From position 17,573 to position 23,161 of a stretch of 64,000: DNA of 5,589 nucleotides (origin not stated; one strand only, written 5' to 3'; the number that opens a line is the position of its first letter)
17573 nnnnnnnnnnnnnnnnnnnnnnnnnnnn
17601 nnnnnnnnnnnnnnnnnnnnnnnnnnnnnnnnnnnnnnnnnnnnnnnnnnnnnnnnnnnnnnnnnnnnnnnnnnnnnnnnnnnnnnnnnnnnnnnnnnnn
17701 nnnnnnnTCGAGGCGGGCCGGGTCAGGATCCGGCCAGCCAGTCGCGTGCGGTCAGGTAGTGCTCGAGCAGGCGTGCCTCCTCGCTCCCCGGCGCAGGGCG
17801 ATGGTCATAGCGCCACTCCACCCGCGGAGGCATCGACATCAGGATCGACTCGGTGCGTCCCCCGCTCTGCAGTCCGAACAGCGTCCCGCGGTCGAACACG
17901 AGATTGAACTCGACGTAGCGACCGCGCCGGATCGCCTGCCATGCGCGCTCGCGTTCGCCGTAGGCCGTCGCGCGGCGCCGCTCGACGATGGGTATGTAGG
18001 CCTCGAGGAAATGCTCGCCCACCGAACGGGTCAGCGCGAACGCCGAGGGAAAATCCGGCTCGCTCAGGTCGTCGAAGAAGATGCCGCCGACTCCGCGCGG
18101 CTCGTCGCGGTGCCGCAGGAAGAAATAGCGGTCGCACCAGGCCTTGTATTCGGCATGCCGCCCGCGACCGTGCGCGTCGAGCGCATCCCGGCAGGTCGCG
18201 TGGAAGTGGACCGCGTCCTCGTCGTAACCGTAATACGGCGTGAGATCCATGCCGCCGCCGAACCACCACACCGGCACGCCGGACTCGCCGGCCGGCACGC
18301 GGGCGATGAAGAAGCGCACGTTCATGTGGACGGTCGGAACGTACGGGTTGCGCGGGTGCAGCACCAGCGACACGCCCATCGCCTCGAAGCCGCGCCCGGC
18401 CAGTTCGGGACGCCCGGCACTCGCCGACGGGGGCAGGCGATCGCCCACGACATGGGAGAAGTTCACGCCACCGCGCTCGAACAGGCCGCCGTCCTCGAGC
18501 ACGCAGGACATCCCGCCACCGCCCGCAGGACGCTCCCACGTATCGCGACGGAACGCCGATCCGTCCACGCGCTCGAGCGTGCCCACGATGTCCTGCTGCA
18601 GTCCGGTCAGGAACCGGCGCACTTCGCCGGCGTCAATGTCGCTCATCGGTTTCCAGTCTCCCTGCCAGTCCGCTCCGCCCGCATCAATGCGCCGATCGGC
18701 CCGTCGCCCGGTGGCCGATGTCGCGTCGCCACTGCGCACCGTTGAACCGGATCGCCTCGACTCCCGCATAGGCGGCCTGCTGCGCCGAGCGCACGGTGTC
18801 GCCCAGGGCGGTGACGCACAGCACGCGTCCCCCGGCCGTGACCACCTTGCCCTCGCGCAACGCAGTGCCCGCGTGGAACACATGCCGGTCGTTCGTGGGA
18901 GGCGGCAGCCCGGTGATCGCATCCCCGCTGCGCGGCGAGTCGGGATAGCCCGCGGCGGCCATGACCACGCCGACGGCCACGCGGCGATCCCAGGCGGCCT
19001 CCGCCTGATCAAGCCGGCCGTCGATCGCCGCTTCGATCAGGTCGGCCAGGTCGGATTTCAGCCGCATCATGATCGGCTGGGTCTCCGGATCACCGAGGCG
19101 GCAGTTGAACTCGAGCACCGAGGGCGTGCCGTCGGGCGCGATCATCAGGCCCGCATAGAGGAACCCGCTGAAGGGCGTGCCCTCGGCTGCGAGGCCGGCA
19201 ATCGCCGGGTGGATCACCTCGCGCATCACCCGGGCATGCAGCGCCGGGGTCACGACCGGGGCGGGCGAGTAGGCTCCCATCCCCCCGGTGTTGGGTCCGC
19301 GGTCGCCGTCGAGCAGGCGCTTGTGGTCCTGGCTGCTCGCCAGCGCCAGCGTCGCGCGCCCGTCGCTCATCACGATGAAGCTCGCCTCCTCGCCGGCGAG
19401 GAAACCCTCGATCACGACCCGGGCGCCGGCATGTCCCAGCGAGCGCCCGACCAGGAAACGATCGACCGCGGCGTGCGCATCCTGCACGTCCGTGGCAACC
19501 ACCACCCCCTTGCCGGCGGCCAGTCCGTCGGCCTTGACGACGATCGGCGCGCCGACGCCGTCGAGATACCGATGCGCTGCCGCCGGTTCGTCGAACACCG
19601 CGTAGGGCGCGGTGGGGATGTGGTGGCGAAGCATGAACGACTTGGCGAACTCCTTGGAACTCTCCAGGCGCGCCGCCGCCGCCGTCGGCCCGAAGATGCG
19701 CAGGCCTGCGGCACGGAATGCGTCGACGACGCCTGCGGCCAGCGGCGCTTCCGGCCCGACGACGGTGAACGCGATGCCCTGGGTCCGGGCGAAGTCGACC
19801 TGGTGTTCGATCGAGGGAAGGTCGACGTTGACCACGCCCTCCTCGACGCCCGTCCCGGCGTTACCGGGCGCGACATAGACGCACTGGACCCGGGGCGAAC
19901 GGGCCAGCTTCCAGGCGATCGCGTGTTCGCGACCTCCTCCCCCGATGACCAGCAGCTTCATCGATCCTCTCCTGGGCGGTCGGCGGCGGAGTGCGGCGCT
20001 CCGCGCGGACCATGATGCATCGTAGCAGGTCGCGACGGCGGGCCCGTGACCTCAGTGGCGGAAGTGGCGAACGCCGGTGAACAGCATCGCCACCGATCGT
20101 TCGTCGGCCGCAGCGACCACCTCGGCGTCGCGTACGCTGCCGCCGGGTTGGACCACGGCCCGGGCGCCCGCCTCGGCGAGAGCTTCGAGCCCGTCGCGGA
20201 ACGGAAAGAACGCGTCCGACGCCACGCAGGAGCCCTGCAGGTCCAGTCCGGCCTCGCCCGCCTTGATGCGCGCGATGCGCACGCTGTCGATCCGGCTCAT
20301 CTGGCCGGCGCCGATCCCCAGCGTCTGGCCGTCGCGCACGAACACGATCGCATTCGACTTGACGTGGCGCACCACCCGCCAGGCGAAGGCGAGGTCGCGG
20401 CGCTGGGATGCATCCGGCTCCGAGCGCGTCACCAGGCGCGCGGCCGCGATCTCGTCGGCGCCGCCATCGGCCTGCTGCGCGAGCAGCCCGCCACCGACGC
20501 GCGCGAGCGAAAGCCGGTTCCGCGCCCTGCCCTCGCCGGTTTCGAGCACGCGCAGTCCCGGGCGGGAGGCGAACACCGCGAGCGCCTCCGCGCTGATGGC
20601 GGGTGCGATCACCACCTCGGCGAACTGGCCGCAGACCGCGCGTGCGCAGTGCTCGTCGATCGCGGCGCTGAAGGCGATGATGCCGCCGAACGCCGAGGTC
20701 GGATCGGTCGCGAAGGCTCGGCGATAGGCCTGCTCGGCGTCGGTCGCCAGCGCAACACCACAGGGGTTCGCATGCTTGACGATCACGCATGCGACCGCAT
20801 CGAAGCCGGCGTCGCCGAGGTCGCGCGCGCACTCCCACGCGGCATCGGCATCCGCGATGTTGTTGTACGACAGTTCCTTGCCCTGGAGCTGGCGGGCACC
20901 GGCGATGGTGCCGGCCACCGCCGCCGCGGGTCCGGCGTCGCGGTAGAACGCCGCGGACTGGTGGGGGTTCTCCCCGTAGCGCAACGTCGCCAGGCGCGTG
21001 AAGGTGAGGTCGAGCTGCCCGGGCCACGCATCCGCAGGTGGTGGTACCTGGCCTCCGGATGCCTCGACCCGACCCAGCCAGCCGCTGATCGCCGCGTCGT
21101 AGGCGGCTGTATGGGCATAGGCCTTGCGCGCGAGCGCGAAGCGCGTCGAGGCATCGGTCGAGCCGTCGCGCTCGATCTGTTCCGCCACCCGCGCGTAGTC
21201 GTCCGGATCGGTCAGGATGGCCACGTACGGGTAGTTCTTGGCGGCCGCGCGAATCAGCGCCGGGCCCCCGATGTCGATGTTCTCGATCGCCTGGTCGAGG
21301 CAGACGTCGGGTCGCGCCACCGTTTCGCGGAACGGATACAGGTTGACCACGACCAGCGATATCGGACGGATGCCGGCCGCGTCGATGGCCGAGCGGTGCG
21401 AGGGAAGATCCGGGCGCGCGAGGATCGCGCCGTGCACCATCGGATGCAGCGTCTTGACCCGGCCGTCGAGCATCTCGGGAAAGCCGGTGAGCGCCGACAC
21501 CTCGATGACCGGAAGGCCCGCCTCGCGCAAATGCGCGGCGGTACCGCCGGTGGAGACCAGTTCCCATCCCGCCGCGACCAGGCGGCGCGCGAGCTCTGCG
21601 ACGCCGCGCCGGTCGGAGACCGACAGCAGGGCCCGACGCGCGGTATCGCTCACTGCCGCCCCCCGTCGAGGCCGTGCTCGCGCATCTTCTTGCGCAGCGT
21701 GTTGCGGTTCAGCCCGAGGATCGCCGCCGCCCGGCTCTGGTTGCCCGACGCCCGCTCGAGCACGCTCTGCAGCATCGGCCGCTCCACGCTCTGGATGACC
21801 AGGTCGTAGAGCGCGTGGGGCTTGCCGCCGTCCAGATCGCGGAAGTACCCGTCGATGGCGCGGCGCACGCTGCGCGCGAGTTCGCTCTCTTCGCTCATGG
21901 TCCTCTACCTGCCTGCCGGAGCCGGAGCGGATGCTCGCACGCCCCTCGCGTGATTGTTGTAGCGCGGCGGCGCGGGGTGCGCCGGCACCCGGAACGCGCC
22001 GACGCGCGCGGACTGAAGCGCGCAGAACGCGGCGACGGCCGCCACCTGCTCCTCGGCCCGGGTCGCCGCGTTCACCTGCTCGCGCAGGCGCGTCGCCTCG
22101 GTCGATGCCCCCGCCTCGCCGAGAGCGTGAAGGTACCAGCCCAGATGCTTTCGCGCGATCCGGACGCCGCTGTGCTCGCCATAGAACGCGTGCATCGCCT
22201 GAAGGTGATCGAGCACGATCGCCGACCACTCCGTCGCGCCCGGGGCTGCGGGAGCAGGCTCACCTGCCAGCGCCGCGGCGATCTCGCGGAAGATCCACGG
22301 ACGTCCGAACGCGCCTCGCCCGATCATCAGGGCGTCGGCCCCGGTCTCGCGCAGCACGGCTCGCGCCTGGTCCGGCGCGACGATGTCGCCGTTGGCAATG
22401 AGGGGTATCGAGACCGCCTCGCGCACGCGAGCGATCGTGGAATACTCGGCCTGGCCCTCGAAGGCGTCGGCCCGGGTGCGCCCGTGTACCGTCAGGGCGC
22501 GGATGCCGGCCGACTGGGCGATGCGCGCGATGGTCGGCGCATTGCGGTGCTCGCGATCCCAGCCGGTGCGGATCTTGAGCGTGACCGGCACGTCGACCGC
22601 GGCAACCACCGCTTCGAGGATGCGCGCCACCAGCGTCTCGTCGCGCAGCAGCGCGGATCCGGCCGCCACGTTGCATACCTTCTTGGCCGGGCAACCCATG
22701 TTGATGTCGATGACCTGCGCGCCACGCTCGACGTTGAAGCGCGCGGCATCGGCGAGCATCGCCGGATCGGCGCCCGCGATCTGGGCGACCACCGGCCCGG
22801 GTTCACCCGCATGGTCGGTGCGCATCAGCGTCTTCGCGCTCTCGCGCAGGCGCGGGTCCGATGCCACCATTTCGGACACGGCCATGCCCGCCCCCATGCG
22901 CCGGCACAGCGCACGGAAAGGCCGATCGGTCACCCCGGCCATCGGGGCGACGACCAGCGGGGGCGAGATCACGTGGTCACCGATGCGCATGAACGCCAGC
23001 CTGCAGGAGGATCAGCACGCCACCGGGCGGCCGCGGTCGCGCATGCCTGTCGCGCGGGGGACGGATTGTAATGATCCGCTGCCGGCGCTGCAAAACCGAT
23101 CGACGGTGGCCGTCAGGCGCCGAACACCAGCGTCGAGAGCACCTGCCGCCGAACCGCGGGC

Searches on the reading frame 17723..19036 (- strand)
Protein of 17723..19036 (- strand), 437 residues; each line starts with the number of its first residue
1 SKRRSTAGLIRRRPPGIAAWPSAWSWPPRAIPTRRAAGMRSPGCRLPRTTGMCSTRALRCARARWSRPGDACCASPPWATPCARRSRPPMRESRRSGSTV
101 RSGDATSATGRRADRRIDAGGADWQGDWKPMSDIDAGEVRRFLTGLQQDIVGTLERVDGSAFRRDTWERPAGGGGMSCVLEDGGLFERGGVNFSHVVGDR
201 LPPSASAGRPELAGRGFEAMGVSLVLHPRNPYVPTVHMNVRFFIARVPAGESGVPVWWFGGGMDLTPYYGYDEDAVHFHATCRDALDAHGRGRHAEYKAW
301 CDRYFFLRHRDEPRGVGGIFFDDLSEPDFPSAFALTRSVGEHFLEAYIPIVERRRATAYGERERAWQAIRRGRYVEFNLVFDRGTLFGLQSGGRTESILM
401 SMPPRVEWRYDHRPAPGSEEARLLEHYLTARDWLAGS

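Call 52: search_protein_families(library=pfam, proteins=[window:17723-19036:-], max_evalue=0.00001)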
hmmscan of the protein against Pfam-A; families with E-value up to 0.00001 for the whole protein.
window:17723-19036:- (437 aa): 1 family
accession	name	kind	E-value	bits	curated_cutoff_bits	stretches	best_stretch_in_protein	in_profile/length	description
PF01218.23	Coprogen_oxidas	-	1.6e-127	424.7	31.8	1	139-433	2-295/295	Coproporphyrinogen III oxidase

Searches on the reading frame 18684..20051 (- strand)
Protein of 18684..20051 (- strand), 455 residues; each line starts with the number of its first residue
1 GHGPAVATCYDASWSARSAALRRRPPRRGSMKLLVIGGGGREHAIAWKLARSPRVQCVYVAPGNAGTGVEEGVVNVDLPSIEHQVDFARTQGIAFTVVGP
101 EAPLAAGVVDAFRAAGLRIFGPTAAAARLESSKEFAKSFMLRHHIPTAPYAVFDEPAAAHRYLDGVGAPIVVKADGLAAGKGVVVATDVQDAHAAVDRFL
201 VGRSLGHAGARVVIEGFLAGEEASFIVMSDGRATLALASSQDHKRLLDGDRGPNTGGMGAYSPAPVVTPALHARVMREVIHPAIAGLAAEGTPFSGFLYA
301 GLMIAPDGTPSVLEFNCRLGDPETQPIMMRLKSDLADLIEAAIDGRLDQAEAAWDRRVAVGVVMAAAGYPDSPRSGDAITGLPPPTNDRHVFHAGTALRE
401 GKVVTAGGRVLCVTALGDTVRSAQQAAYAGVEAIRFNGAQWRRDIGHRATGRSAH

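Call 52: search_protein_families(library=pfam, proteins=[window:18684-20051:-], max_evalue=0.00001)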
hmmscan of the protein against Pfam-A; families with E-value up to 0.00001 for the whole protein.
window:18684-20051:- (455 aa): 3 families
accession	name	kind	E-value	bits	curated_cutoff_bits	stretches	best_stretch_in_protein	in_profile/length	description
PF01071.24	GARS_A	-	1.4e-73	247.4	27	1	131-324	1-194/194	Phosphoribosylglycinamide synthetase, ATP-grasp (A) domain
PF02844.21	GARS_N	-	4.7e-36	124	29.5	1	31-130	1-100/100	Phosphoribosylglycinamide synthetase, N domain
PF02843.22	GARS_C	-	1.1e-33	115.8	34.8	1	359-448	1-92/92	Phosphoribosylglycinamide synthetase, C domain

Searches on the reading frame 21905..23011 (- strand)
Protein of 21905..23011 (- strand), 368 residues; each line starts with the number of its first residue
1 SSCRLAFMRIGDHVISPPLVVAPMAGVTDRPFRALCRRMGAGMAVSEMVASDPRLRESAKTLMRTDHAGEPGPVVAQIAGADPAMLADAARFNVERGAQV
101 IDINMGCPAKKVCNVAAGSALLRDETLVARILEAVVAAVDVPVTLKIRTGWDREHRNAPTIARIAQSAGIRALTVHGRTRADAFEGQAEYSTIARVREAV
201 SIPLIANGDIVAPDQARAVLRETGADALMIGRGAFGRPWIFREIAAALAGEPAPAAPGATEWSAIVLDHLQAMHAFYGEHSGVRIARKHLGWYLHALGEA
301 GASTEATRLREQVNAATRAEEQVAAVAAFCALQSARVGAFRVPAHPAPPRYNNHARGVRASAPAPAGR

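Call 52: search_protein_families(library=pfam, proteins=[window:21905-23011:-], max_evalue=0.00001)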
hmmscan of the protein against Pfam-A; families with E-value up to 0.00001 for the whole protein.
window:21905-23011:- (368 aa): 1 family
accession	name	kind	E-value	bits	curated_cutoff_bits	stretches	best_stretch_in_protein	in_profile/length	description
PF01207.24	Dus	-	6.1e-100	334.8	20.4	1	21-327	2-303/311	Dihydrouridine synthase (Dus)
